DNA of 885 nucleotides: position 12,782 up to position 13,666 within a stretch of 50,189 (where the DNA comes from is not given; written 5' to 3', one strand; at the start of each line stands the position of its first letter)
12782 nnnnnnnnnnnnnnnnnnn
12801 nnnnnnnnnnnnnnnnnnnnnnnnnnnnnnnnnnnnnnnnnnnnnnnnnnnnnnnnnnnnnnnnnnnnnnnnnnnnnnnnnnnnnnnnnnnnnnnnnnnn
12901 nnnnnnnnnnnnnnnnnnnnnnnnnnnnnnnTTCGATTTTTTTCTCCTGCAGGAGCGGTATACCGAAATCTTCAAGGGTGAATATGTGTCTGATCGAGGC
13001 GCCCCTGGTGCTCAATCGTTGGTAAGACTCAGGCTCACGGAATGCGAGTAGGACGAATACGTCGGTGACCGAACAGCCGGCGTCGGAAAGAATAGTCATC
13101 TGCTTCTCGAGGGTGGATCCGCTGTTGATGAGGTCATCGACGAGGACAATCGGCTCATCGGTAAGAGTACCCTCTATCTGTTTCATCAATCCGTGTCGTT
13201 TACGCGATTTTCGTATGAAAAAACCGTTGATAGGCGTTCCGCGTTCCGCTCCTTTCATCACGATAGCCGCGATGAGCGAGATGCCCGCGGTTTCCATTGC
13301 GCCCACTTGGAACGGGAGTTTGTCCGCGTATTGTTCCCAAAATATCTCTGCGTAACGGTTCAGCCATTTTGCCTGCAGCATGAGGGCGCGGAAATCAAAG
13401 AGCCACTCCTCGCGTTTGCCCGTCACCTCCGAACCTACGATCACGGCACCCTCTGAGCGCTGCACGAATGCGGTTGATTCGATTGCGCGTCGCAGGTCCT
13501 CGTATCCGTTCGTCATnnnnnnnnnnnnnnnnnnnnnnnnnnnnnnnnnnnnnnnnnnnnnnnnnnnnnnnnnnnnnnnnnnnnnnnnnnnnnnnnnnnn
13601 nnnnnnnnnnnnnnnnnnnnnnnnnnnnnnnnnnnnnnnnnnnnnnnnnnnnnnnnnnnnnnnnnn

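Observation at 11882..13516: Phosphoribosyltransferase fused to a PQQ-like beta-propeller, present twice in the island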

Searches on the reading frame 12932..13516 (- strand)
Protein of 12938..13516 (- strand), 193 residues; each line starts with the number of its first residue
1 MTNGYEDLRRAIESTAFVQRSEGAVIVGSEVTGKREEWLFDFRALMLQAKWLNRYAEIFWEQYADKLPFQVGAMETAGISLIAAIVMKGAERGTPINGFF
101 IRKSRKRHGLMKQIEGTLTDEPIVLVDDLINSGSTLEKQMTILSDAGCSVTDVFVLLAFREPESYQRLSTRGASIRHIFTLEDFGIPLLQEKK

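Call 26: search_solved_structures(query=window:12938-13516:-, max_evalue=1, show_alignments=3)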
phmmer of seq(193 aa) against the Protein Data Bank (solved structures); distinct sequences matched with E-value up to 1: 43.
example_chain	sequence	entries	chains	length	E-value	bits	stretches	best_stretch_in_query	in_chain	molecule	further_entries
2p1z_A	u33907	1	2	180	1.2e-11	47.9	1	25-186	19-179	Phosphoribosyltransferase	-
5hkf_A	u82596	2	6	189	6.1e-09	39.1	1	32-186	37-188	Orotate phosphoribosyltransferase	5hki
5hkl_A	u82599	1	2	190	6.2e-09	39.1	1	32-186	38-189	Orotate phosphoribosyltransferase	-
2wns_A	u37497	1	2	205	7.3e-08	35.6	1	40-192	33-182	OROTATE PHOSPHORIBOSYLTRANSFERASE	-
2yzk_A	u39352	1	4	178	1.5e-07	34.5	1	18-181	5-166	Orotate phosphoribosyltransferase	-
2aee_A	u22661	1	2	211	8.6e-05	25.6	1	98-175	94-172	Orotate phosphoribosyltransferase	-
3m3h_A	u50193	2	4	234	0.00014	24.9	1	98-170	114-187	Orotate phosphoribosyltransferase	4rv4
3dez_A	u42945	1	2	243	0.00057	22.9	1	93-168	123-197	Orotate phosphoribosyltransferase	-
1sto_A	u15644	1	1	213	0.00079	22.4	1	95-161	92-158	OROTATE PHOSPHORIBOSYLTRANSFERASE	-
1lh0_A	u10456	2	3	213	0.0011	22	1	95-161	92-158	OMP synthase | OROTATE PHOSPHORIBOSYLTRANSFERASE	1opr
4wml_A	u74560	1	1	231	0.0016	21.5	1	76-189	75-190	Orotate phosphoribosyltransferase 1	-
4wn3_A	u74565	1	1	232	0.0016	21.5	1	76-189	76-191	Orotate phosphoribosyltransferase 1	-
2pry_A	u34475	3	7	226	0.0016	21.4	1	76-189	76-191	Orotate phosphoribosyltransferase 1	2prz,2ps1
4pfq_A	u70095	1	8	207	0.0021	21.1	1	61-163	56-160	Hypoxanthine phosphoribosyltransferase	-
1oro_A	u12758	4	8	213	0.0023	20.9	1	95-161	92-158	OROTATE PHOSPHORIBOSYLTRANSFERASE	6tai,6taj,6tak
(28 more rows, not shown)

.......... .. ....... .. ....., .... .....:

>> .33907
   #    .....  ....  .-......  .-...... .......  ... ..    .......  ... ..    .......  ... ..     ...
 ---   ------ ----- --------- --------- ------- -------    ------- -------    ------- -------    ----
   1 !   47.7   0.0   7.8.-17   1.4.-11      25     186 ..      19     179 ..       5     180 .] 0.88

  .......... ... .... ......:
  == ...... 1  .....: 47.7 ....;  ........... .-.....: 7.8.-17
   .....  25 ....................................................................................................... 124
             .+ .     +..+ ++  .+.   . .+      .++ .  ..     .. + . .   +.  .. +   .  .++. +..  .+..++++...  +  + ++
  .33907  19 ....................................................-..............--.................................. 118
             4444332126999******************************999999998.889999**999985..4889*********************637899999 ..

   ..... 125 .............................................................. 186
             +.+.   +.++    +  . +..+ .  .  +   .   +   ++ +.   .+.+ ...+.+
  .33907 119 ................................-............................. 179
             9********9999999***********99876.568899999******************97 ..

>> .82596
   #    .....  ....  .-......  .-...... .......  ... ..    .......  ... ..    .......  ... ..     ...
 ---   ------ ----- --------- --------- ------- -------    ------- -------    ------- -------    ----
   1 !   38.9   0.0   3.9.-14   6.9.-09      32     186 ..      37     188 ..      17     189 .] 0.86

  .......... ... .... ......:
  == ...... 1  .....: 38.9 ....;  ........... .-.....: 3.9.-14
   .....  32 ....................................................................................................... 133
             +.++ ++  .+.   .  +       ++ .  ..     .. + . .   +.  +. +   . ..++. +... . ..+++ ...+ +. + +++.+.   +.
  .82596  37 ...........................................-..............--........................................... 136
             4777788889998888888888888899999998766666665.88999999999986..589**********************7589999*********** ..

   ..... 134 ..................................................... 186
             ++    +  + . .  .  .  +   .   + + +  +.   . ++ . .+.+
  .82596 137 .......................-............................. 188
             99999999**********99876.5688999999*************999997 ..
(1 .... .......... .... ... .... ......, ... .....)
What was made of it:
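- Checked: The best solved relatives are actinobacterial OPRTs: 2p1z at E = 1e-11 and M. tuberculosis OPRT 5hkf at E = 6e-9 (call 26).
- By the HMMER alignment to 5hkf (call 26), these correspond to Glu120/Asp121, Arg94/Lys95/Lys98 and Arg38. PRT folds have been reused as sensors in PyrR, which is among the weak PDB hits in call 26.
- Tried and rejected: The sequence search against PDB did (call 26).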

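Call 35: search_protein_representatives(alignment_id=A2)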
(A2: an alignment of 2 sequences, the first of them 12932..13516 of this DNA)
Query: 2 sequences, 203 profile positions. Proteins with E-value up to 0.001 (for the whole library): 3724; up to 1e-10: 969; up to 1e-30: 172. The best 150 are listed.
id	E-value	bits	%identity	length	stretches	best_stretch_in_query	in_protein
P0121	3.4e-106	369.5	-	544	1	7-203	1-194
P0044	1.7e-68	246.4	-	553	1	5-194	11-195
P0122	3.4e-60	219.3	-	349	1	3-187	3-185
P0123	3.6e-59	216.0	-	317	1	3-188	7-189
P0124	6.6e-57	208.6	-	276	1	17-198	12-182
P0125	1.9e-56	207.1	-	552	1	8-192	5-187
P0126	3.4e-55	203.0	-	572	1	4-201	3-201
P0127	9.3e-55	201.6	-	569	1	4-201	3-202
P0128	9.6e-54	198.3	-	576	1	7-193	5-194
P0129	5.7e-53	195.7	-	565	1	6-189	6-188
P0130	2.1e-52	193.9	-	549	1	11-190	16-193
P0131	3.0e-52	193.4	-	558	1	4-194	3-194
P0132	1.4e-51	191.2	-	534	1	1-187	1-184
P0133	1.5e-51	191.1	-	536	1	38-187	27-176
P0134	3.3e-51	190.0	-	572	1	1-196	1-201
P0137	5.5e-50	186.0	-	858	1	6-195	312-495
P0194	1.9e-40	154.8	-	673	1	34-188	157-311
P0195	2.7e-40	154.4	-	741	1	7-188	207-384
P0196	2.9e-40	154.2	-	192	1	6-193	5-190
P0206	6.1e-39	149.9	-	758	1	8-186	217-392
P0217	3.0e-37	144.4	-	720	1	7-187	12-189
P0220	6.1e-37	143.4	-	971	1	3-185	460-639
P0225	9.7e-37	142.7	-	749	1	8-189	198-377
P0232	2.4e-36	141.5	-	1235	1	9-186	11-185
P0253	4.1e-34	134.2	-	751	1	12-199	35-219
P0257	6.9e-34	133.4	-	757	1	20-185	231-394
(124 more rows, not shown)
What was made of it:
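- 172 clusters at 50% identity match the PRT domain at E < 1e-30, and nearly all are 530-580 aa with the same architecture (call 35).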

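Call 36: search_protein_families(library=pfam, proteins=[P0137, P0195, P0206, P0220, P0225, P0257, P0194, P0232, P0217, P0253], max_evalue=0.001)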
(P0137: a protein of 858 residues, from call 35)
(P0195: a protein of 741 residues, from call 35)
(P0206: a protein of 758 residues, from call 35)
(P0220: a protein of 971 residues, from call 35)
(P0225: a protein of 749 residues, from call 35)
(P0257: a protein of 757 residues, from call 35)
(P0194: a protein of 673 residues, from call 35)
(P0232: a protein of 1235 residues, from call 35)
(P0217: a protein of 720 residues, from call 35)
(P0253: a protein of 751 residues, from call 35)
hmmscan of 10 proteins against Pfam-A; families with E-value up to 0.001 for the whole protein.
P0137 (858 aa): 7 families
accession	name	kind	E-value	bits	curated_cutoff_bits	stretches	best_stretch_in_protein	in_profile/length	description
PF13570.13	Beta-prop_ACSF4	-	1.3e-56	192.8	133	2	637-849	29-243/329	Beta-alanine-activating enzyme, beta-propeller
PF13360.13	PQQ_2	-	5.5e-29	101.9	27.6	2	511-656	16-147/233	Outer membrane protein assembly factor BamB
PF00551.24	Formyl_trans_N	-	2.5e-23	83.2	26.1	1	53-155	56-158/181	Formyl transferase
PF01011.28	PQQ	-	5.8e-12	45.5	26.7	1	557-607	30-85/595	Glucose/ethanol/alcohol dehydrogenase, beta-propeller domain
PF24796.1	WDR55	-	5.7e-06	26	200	1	659-803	94-245/296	WDR55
PF23414.1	Beta-prop_EML_2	-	8.5e-05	22.5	90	0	659-730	41-112/266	Echinoderm microtubule-associated protein second beta-propeller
PF25292.1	Beta-prop_CGLA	-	0.00063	19.7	26.8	0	688-737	17-69/316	Lambda-carrageenase beta-propeller domain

P0195 (741 aa): 10 families
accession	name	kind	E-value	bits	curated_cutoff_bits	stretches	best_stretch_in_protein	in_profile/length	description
PF13570.13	Beta-prop_ACSF4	-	6.2e-48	164.3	133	2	527-736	29-239/329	Beta-alanine-activating enzyme, beta-propeller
PF13360.13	PQQ_2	-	3.4e-31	109.1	27.6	2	526-701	2-189/233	Outer membrane protein assembly factor BamB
PF09037.16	Sulphotransf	-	9.4e-31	107.6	22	1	17-155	104-243/244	Stf0 sulphotransferase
PF01011.28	PQQ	-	1.8e-11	43.9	26.7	0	462-498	50-86/595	Glucose/ethanol/alcohol dehydrogenase, beta-propeller domain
PF23414.1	Beta-prop_EML_2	-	8.1e-09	35.7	90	1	554-663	5-115/266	Echinoderm microtubule-associated protein second beta-propeller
PF25174.1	Beta-prop_THOC3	-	1.6e-07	31.1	305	0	553-628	94-168/272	THOC3 beta-propeller domain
PF25173.1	Beta-prop_WDR3_1st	-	1.9e-06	28.2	154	1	552-670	34-154/184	WDR3 first beta-propeller domain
PF16819.11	DUF5074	-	4e-05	23.3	27.2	1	640-736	152-251/353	Domain of unknown function (DUF5074)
PF24807.1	WD40_CDC20-Fz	-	0.00016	21.6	200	0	554-624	58-126/292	CDC20/Fizzy WD40 domain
PF13469.12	Sulfotransfer_3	-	0.00047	20.9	27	0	19-128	118-214/216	Sulfotransferase family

P0206 (758 aa): 8 families
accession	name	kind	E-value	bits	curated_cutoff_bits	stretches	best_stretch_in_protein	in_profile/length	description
PF13570.13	Beta-prop_ACSF4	-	1.9e-39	136.5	133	3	605-727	51-177/329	Beta-alanine-activating enzyme, beta-propeller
PF13360.13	PQQ_2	-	5.8e-28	98.5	27.6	2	424-553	24-146/233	Outer membrane protein assembly factor BamB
PF05118.21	Asp_Arg_Hydrox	-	1.5e-17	64.3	22.6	1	62-174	44-154/157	Aspartyl/Asparaginyl beta-hydroxylase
PF23414.1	Beta-prop_EML_2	-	9.7e-08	32.1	90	0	483-587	16-113/266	Echinoderm microtubule-associated protein second beta-propeller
PF01011.28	PQQ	-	1.1e-07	31.4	26.7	0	459-503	33-83/595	Glucose/ethanol/alcohol dehydrogenase, beta-propeller domain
PF25292.1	Beta-prop_CGLA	-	6.6e-06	26.2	26.8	0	618-679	47-111/316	Lambda-carrageenase beta-propeller domain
PF25173.1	Beta-prop_WDR3_1st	-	0.00013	22.1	154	1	531-678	5-148/184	WDR3 first beta-propeller domain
PF12894.13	ANAPC4_WD40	-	0.00019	22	22.9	0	563-647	3-83/91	Anaphase-promoting complex subunit 4 WD40 domain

P0220 (971 aa): 2 families
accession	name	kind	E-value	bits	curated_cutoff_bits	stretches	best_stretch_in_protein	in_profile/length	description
PF04055.27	Radical_SAM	-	5.5e-22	79.1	29.5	1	195-363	2-166/166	Radical SAM superfamily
PF00156.33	Pribosyltran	-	2.3e-05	24.2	26.3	1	569-612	80-123/158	Phosphoribosyl transferase domain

P0225 (749 aa): 6 families
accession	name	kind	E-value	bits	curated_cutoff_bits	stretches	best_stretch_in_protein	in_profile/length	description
PF13570.13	Beta-prop_ACSF4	-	4.3e-36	125.4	133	2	518-688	29-201/329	Beta-alanine-activating enzyme, beta-propeller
PF13360.13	PQQ_2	-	3.7e-24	86.1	27.6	3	410-490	67-148/233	Outer membrane protein assembly factor BamB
PF01011.28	PQQ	-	7.6e-10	38.5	26.7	1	401-446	42-87/595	Glucose/ethanol/alcohol dehydrogenase, beta-propeller domain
PF23414.1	Beta-prop_EML_2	-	5.6e-05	23.1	90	0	519-608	21-109/266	Echinoderm microtubule-associated protein second beta-propeller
PF25293.1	Beta-prop_EMC1_N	-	0.00035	20.8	34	0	520-623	43-152/219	EMC1 N-terminal beta-propeller domain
PF00156.33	Pribosyltran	-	0.00064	19.5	26.3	0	258-347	30-124/158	Phosphoribosyl transferase domain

P0257 (757 aa): 5 families
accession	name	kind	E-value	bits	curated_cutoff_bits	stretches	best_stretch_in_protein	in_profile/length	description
PF13570.13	Beta-prop_ACSF4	-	8.6e-44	150.7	133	3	538-709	28-201/329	Beta-alanine-activating enzyme, beta-propeller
PF13360.13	PQQ_2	-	1.1e-34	120.6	27.6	2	447-667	3-221/233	Outer membrane protein assembly factor BamB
PF05118.21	Asp_Arg_Hydrox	-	3.3e-14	53.5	22.6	1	89-197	48-154/157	Aspartyl/Asparaginyl beta-hydroxylase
PF01011.28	PQQ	-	1.5e-12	47.5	26.7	0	576-618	62-104/595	Glucose/ethanol/alcohol dehydrogenase, beta-propeller domain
PF23414.1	Beta-prop_EML_2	-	3.7e-06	27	90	0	657-752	14-110/266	Echinoderm microtubule-associated protein second beta-propeller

P0194 (673 aa): 8 families
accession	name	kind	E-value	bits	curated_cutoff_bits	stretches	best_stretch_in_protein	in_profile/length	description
PF13570.13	Beta-prop_ACSF4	-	8.5e-38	131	133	2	486-669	16-201/329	Beta-alanine-activating enzyme, beta-propeller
PF13360.13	PQQ_2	-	5.9e-21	75.6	27.6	2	507-634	11-141/233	Outer membrane protein assembly factor BamB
PF01011.28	PQQ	-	1.9e-11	43.8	26.7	1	328-379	28-83/595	Glucose/ethanol/alcohol dehydrogenase, beta-propeller domain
PF00156.33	Pribosyltran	-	1.3e-05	25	26.3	1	238-288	80-128/158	Phosphoribosyl transferase domain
PF23414.1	Beta-prop_EML_2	-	2e-05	24.6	90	0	459-547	22-109/266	Echinoderm microtubule-associated protein second beta-propeller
PF24807.1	WD40_CDC20-Fz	-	6.4e-05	22.8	200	0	478-552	52-124/292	CDC20/Fizzy WD40 domain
PF25174.1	Beta-prop_THOC3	-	8.5e-05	22.1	305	0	453-558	106-210/272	THOC3 beta-propeller domain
PF23756.1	Beta-prop_HPS5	-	0.00031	20.5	34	0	478-560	60-148/328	HPS5 beta propeller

P0232 (1235 aa): 3 families
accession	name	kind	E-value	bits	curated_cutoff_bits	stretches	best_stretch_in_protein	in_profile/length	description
PF13570.13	Beta-prop_ACSF4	-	6.6e-43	147.8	133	2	330-543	30-244/329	Beta-alanine-activating enzyme, beta-propeller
PF13360.13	PQQ_2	-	6.6e-26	91.8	27.6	2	280-502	2-226/233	Outer membrane protein assembly factor BamB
PF01011.28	PQQ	-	6.8e-08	32.1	26.7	0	327-399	65-152/595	Glucose/ethanol/alcohol dehydrogenase, beta-propeller domain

P0217 (720 aa): 10 families
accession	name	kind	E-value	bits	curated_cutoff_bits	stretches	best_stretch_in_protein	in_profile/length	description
PF13570.13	Beta-prop_ACSF4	-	5.4e-49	167.8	133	2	332-591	29-293/329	Beta-alanine-activating enzyme, beta-propeller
PF13360.13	PQQ_2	-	1.1e-30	107.4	27.6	3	207-351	16-147/233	Outer membrane protein assembly factor BamB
PF02794.22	HlyC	-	1.1e-20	74.2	25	1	601-707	2-109/127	RTX toxin acyltransferase family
PF01011.28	PQQ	-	5.5e-09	35.7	26.7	0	201-260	24-87/595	Glucose/ethanol/alcohol dehydrogenase, beta-propeller domain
PF23414.1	Beta-prop_EML_2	-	1.1e-07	31.9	90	0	451-544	15-109/266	Echinoderm microtubule-associated protein second beta-propeller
PF25292.1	Beta-prop_CGLA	-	1.1e-05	25.5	26.8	0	248-303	16-72/316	Lambda-carrageenase beta-propeller domain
PF25174.1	Beta-prop_THOC3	-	2e-05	24.2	305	0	452-540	65-153/272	THOC3 beta-propeller domain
PF00156.33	Pribosyltran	-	0.00036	20.3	26.3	1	117-164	80-127/158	Phosphoribosyl transferase domain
PF24796.1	WDR55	-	0.00057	19.5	200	0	406-547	19-168/296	WDR55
PF14435.11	SUKH-4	-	0.00087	19.9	25.5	0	253-303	58-108/179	SUKH-4 immunity protein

P0253 (751 aa): 7 families
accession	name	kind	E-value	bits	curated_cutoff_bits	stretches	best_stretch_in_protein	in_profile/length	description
PF13570.13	Beta-prop_ACSF4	-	1.5e-47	163.1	133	2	350-543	29-223/329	Beta-alanine-activating enzyme, beta-propeller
PF13360.13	PQQ_2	-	2.1e-32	113.1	27.6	4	349-445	2-94/233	Outer membrane protein assembly factor BamB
PF02794.22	HlyC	-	6.1e-25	88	25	1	625-739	2-117/127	RTX toxin acyltransferase family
PF01011.28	PQQ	-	5.9e-12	45.5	26.7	1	223-278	28-87/595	Glucose/ethanol/alcohol dehydrogenase, beta-propeller domain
PF23414.1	Beta-prop_EML_2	-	8.6e-05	22.5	90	0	346-443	16-112/266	Echinoderm microtubule-associated protein second beta-propeller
PF25292.1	Beta-prop_CGLA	-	0.00018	21.6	26.8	0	385-452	47-114/316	Lambda-carrageenase beta-propeller domain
PF16819.11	DUF5074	-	0.00064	19.3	27.2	0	463-536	152-227/353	Domain of unknown function (DUF5074)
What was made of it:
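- Fusion of the module to many unrelated tailoring enzymes (call 36) is the pattern expected of a recruitment module such as an RRE, so catalysis on the peptide is not required to explain the data. The module is fused to formyltransferase, Stf0 sulfotransferase, Asp/Asn hydroxylase, radical SAM and HlyC acyltransferase domains (call 36).
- Tried and rejected: They are instead fused to other tailoring enzymes (call 36).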

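Call 62: find_encoding_contigs(protein=P0220, flank=8000, max_places=2)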
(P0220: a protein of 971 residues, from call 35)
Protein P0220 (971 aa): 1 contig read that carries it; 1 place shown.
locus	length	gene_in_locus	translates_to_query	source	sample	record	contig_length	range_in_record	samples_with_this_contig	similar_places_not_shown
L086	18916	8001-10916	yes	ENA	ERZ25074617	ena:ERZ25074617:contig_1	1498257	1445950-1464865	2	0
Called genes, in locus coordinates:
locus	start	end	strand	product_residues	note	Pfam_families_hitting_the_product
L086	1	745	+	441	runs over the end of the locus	PF04055:Radical_SAM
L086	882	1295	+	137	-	PF27806:HxsD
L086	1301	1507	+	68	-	-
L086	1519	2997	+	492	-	PF04055:Radical_SAM, PF13353:Fer4_12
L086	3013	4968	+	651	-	-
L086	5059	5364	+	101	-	-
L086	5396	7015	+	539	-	PF00156:Pribosyltran, PF01011:PQQ (faint), PF13570:Beta-prop_ACSF4, PF13360:PQQ_2, PF13570:Beta-prop_ACSF4, PF13360:PQQ_2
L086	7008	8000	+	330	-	PF04055:Radical_SAM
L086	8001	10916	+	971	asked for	PF04055:Radical_SAM, PF00156:Pribosyltran (faint)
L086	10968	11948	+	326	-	PF04055:Radical_SAM, PF13353:Fer4_12 (faint)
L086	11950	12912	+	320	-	PF04055:Radical_SAM, PF13344:Hydrolase_6 (faint)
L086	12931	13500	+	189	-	-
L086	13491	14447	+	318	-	PF13353:Fer4_12 (weak), PF04055:Radical_SAM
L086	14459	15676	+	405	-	-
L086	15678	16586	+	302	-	PF04055:Radical_SAM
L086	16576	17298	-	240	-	-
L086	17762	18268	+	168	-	-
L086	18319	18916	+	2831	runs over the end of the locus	PF00041:fn3 (faint)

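Call 63: find_encoding_contigs(protein=P0217, flank=8000, max_places=2)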
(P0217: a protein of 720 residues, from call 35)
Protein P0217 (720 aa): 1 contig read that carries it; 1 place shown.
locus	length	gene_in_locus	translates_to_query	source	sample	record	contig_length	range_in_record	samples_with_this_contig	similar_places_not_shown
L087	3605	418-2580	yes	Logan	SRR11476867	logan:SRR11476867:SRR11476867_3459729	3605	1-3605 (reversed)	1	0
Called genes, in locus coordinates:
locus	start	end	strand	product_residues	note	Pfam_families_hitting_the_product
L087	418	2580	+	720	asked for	PF01011:PQQ (faint), PF13360:PQQ_2, PF13570:Beta-prop_ACSF4, PF25174:Beta-prop_THOC3 (faint), PF13360:PQQ_2 (weak), PF13570:Beta-prop_ACSF4, PF13360:PQQ_2, PF02794:HlyC, +2 more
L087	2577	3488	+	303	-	PF02129:Peptidase_S15 (weak), PF01738:DLH, PF00561:Abhydrolase_1 (faint), PF12146:Hydrolase_4 (faint), PF00326:Peptidase_S9 (faint)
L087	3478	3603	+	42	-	?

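Call 75: find_encoding_contigs(protein=P0196, flank=6000, max_places=2)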
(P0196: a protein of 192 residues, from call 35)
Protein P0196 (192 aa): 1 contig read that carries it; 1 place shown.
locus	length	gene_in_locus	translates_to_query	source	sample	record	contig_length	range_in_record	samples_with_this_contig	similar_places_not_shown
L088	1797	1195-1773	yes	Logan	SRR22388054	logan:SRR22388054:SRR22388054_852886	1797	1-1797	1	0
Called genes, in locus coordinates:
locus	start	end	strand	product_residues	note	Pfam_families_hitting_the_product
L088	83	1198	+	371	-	PF01041:DegT_DnrJ_EryC1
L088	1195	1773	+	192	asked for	-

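Call 76: find_encoding_contigs(protein=P0137, flank=8000, max_places=2)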
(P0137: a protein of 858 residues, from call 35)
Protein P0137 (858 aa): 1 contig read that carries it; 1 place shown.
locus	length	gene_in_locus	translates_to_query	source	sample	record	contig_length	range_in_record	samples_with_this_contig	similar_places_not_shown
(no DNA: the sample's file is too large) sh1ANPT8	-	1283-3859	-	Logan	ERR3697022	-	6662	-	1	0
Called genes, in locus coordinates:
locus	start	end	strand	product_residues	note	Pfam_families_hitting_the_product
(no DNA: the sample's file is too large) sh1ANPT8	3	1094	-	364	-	?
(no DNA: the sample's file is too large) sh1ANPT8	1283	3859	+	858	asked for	PF00551:Formyl_trans_N, PF01011:PQQ (faint), PF13360:PQQ_2, PF13570:Beta-prop_ACSF4, PF24796:WDR55 (faint), PF13360:PQQ_2, PF13570:Beta-prop_ACSF4, PF13360:PQQ_2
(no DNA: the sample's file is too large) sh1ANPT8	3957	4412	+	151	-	PF00581:Rhodanese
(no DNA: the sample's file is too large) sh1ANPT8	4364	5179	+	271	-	PF13462:Thioredoxin_4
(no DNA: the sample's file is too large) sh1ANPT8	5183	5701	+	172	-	-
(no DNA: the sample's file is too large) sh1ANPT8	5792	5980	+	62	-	-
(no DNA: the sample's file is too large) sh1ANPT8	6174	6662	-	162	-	?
